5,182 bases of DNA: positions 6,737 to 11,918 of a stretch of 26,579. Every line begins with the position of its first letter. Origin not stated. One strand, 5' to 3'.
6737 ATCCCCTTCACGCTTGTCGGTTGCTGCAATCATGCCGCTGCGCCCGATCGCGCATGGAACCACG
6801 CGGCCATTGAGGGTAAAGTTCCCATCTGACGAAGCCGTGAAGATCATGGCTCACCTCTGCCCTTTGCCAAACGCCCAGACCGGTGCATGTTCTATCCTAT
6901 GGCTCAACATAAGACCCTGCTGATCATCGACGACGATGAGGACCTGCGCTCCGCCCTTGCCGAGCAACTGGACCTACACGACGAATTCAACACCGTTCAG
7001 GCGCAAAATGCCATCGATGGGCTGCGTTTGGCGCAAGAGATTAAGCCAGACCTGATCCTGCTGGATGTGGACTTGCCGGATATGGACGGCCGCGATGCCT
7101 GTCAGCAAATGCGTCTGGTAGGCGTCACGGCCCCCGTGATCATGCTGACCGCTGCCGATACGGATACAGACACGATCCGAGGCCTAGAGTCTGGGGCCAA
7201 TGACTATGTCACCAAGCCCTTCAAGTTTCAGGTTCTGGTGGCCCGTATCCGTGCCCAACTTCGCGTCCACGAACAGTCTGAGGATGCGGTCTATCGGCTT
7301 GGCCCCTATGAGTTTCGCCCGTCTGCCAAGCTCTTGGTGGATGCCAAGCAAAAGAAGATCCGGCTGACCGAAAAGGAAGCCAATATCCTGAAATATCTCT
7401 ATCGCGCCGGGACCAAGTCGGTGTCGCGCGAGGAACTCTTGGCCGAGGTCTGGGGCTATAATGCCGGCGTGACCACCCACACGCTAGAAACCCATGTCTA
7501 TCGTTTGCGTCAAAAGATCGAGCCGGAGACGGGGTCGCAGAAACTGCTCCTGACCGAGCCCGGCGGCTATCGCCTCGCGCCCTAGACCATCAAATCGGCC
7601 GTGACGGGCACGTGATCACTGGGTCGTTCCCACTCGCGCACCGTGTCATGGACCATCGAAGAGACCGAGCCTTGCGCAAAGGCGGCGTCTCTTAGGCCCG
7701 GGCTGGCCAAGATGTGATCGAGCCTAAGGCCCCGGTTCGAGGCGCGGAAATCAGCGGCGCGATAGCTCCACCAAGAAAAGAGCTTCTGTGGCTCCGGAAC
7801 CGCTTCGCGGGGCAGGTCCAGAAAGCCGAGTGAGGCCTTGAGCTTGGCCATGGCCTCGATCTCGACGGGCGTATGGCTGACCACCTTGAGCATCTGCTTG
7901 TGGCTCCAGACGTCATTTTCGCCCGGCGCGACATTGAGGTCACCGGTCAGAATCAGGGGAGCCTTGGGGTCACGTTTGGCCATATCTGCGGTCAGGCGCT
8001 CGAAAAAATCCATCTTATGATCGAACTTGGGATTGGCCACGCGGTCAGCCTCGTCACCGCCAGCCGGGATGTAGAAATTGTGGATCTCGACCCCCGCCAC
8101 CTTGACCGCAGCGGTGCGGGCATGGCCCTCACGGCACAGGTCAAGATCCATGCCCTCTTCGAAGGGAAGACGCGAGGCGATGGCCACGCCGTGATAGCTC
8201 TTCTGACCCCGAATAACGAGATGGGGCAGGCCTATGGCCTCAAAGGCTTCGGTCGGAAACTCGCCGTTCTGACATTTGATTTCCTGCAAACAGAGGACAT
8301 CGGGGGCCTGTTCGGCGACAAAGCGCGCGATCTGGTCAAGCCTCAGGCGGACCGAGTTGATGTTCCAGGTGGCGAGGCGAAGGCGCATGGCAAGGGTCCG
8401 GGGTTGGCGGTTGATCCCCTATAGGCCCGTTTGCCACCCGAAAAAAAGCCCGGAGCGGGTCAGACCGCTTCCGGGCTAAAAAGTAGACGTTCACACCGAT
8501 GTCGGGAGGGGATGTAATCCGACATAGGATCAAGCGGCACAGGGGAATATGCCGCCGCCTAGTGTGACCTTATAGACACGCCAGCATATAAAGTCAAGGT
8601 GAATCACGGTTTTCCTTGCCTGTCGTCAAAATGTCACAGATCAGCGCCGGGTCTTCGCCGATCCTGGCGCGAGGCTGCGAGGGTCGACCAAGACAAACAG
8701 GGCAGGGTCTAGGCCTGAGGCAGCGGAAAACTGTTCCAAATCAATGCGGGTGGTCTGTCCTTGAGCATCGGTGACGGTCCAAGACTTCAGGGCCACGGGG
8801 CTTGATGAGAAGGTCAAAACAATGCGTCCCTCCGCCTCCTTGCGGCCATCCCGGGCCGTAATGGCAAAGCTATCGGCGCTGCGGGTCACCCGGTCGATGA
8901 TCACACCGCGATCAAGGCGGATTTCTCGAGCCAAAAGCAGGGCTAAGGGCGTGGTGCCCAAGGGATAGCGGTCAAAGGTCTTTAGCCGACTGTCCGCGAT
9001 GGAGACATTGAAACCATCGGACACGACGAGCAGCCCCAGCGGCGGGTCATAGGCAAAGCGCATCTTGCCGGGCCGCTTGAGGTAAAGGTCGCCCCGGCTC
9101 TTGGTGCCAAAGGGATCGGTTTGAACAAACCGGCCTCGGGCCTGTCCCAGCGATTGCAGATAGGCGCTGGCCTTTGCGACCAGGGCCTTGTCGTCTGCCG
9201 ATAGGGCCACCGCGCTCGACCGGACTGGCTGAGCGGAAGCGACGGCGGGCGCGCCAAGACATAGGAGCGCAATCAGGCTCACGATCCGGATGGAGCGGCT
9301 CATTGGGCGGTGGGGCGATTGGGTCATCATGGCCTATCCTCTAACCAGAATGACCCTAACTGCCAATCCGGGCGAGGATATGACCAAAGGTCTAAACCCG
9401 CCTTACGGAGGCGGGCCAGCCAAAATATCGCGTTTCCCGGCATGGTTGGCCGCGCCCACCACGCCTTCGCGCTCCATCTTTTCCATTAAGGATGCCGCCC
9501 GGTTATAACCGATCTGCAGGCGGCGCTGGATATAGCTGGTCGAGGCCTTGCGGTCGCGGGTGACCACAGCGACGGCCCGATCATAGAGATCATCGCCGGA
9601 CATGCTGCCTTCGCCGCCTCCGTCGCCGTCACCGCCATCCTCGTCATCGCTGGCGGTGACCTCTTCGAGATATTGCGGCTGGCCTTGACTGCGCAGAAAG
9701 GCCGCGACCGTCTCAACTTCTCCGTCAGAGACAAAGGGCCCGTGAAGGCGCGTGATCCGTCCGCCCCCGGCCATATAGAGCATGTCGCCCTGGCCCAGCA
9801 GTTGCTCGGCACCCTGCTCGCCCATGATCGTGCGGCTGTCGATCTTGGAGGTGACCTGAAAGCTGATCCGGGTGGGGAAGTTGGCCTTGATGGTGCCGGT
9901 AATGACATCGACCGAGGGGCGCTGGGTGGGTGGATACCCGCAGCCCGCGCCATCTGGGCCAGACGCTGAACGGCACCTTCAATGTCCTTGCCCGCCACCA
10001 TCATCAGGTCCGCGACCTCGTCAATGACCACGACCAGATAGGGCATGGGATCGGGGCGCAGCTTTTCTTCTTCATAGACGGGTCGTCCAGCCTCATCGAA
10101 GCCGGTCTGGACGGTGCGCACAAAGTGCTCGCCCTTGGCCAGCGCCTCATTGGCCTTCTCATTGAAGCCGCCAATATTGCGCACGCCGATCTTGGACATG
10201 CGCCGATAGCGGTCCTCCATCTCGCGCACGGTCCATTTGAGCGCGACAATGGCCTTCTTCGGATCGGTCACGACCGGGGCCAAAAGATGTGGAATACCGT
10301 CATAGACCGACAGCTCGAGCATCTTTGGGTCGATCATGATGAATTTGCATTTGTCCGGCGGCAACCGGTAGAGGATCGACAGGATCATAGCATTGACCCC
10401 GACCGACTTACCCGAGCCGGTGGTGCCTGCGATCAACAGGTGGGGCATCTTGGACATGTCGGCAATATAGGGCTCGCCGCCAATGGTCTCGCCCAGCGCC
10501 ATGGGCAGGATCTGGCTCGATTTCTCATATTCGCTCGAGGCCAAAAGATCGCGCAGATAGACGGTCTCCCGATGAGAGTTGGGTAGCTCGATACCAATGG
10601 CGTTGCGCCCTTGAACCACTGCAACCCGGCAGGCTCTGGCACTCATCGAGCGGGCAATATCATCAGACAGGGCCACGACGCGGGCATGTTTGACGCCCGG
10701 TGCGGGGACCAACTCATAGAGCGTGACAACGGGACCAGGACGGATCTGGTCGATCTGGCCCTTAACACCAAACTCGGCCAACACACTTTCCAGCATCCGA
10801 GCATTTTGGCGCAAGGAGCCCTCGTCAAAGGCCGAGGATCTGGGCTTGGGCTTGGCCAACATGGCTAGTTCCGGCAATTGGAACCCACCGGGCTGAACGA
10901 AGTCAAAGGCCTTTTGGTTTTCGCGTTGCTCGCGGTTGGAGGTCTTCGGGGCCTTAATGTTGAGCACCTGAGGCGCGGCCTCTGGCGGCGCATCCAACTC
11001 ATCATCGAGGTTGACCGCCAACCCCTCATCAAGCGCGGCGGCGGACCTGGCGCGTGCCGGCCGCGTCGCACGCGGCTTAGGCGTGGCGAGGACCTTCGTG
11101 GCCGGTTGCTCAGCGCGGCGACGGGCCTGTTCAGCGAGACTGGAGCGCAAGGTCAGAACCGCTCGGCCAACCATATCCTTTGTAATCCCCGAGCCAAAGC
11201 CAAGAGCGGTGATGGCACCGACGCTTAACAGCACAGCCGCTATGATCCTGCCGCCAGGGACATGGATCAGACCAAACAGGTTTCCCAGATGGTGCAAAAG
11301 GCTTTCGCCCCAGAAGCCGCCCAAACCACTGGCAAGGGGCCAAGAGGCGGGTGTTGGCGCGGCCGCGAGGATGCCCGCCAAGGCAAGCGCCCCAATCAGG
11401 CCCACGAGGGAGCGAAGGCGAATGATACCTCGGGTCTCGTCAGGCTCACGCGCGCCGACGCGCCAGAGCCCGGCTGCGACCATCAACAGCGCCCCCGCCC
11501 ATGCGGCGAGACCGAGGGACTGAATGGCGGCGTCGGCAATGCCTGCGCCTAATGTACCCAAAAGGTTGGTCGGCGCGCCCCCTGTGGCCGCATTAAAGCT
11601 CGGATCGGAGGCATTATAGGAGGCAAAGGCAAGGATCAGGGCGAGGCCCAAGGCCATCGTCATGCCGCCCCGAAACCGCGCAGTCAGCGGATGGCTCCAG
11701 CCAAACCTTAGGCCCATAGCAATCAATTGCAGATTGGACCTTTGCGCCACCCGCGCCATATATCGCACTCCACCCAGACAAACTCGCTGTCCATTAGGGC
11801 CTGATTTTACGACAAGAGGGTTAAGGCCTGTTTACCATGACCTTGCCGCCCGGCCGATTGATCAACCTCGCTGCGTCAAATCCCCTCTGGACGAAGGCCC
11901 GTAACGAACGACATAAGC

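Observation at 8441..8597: Unannotated sRNA candidate with two UCCCCU anti-Shine-Dalgarno-like loops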

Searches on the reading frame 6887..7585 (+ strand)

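Call 9: search_protein_families(library=pfam, proteins=[window:6887-7585:+])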
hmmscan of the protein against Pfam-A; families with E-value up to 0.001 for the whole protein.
window:6887-7585:+ (232 aa): 2 families
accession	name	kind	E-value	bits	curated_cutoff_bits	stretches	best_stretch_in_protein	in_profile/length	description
PF00072.30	Response_reg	-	6e-28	97.7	30.2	1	12-122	2-111/111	Response regulator receiver domain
PF00486.34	Trans_reg_C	-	4.1e-20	72.1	26.2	1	156-230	2-77/77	Transcriptional regulatory protein, C terminal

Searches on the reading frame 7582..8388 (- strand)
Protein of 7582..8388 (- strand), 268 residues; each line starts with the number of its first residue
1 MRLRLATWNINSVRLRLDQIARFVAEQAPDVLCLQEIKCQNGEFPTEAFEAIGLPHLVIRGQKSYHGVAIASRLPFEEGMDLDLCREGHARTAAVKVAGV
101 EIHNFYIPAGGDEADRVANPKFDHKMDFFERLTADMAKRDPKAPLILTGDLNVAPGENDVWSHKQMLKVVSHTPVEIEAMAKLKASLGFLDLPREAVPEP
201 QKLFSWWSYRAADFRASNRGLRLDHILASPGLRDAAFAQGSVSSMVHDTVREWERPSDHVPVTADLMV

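Call 9: search_protein_families(library=pfam, proteins=[window:7582-8388:-])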
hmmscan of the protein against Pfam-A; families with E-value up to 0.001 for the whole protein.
window:7582-8388:- (268 aa): 1 family
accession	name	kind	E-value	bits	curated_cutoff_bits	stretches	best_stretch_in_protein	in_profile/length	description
PF03372.29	Exo_endo_phos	-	3.3e-27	96.1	24.5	1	6-259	1-225/225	Endonuclease/Exonuclease/phosphatase family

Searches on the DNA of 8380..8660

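Call 4: search_rna_families(source=window, start=8380, end=8660, threshold=evalue, max_evalue=10, show_alignments=4)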
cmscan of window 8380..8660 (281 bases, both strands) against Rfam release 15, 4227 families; matches with E-value up to 10: 7.
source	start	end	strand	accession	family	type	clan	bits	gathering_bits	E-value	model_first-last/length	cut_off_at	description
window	8440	8489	-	RF02278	Betaproteobacteria_toxic_sRNA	Gene; sRNA;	-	21.2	50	0.034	1-64/64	no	Betaproteobacteria toxic small RNA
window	8441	8504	-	RF02702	AgvB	Gene; sRNA;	-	19.4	56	0.17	1-62/62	no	Anti GcvB sRNA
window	8440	8524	-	RF02837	anti-hemB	Gene; sRNA;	-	18.3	49.5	0.044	1-81/81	no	Burkholderia RNA 7 (anti-hemB)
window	8442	8535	-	RF02344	ar14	Gene; sRNA;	-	18.2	58.8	0.19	1-123/123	no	Alphaproteobacterial ar14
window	8417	8483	-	RF01020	mir-572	Gene; miRNA;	-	17.2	80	4.5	1-90/90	no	mir-572 microRNA precursor family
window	8639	8650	-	RF01119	sR32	Gene; snRNA; snoRNA; CD-box;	-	10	40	2.4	46-57/57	no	Small nucleolar RNA sR32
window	8447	8477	-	RF02760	sR035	Gene; sRNA;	-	8.1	233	6.6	170-200/206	no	sR035 sRNA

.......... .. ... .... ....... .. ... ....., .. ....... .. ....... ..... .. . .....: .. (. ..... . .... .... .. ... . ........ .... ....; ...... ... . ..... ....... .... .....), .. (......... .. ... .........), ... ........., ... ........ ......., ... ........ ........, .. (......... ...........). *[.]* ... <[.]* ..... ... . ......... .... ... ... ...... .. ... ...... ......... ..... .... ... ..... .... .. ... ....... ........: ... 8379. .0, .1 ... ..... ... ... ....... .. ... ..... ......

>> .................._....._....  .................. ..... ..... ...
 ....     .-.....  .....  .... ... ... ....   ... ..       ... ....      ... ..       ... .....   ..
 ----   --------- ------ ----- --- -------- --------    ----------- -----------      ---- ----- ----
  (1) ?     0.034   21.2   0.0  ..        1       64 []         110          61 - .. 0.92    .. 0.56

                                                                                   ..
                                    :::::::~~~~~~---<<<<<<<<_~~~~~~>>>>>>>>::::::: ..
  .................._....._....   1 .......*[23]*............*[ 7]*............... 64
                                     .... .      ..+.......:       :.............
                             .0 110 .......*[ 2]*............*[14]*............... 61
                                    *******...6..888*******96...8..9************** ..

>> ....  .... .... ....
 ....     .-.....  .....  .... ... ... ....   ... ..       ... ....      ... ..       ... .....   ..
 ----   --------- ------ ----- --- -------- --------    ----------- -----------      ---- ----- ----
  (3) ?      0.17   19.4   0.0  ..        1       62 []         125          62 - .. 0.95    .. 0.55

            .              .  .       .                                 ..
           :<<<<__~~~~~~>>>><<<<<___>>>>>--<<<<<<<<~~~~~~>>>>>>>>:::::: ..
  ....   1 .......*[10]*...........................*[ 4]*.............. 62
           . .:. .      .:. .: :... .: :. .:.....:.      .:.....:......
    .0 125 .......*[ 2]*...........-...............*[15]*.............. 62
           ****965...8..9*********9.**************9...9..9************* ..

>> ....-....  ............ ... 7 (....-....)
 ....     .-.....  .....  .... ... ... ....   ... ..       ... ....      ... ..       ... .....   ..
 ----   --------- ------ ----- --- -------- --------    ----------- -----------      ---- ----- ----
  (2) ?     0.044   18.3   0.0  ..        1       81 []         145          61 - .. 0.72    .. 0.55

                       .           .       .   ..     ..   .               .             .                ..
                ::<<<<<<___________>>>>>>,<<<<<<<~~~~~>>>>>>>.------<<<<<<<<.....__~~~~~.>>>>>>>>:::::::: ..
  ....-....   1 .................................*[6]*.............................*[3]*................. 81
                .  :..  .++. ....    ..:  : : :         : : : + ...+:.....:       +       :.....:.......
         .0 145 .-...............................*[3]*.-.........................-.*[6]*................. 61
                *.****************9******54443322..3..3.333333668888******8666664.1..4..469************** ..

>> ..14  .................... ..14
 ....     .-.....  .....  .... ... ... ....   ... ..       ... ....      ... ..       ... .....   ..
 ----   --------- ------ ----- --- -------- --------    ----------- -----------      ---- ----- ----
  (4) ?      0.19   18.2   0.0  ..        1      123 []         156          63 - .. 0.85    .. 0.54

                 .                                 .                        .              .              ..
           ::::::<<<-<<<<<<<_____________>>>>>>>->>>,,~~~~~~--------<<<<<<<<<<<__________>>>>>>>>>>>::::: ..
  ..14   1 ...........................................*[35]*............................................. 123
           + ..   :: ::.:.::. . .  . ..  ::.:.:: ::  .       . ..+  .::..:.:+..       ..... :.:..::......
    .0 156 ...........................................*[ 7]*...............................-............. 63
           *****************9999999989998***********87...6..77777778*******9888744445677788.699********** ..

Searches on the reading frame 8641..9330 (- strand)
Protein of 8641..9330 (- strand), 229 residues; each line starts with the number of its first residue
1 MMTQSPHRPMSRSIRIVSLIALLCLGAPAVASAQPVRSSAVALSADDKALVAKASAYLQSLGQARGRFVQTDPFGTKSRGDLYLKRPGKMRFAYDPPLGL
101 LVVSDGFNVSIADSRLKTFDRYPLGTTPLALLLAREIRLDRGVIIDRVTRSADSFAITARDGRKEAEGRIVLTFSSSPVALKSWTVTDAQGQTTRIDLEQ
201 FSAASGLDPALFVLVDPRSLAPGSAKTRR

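Call 9: search_protein_families(library=pfam, proteins=[window:8641-9330:-])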
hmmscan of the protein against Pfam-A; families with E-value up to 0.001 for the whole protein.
window:8641-9330:- (229 aa): 1 family
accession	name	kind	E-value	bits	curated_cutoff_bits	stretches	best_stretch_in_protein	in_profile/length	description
PF03548.22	LolA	-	1.9e-30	106.2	23.6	1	63-213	5-163/165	Outer membrane lipoprotein carrier protein LolA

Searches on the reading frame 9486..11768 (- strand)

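Call 9: search_protein_families(library=pfam, proteins=[window:9486-11768:-])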
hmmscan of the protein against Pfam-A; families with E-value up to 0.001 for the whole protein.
window:9486-11768:- (760 aa): 3 families
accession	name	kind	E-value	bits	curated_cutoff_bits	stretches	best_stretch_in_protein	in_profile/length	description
PF01580.24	FtsK_SpoIIIE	-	3.2e-66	223.4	24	1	405-613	2-211/221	FtsK/SpoIIIE family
PF17854.6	FtsK_alpha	-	3.3e-29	101.5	22.9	1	298-397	1-101/101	FtsK alpha domain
PF13491.11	FtsK_4TM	-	4.6e-18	65.9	23.1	1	36-191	11-161/171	4TM region of DNA translocase FtsK/SpoIIIE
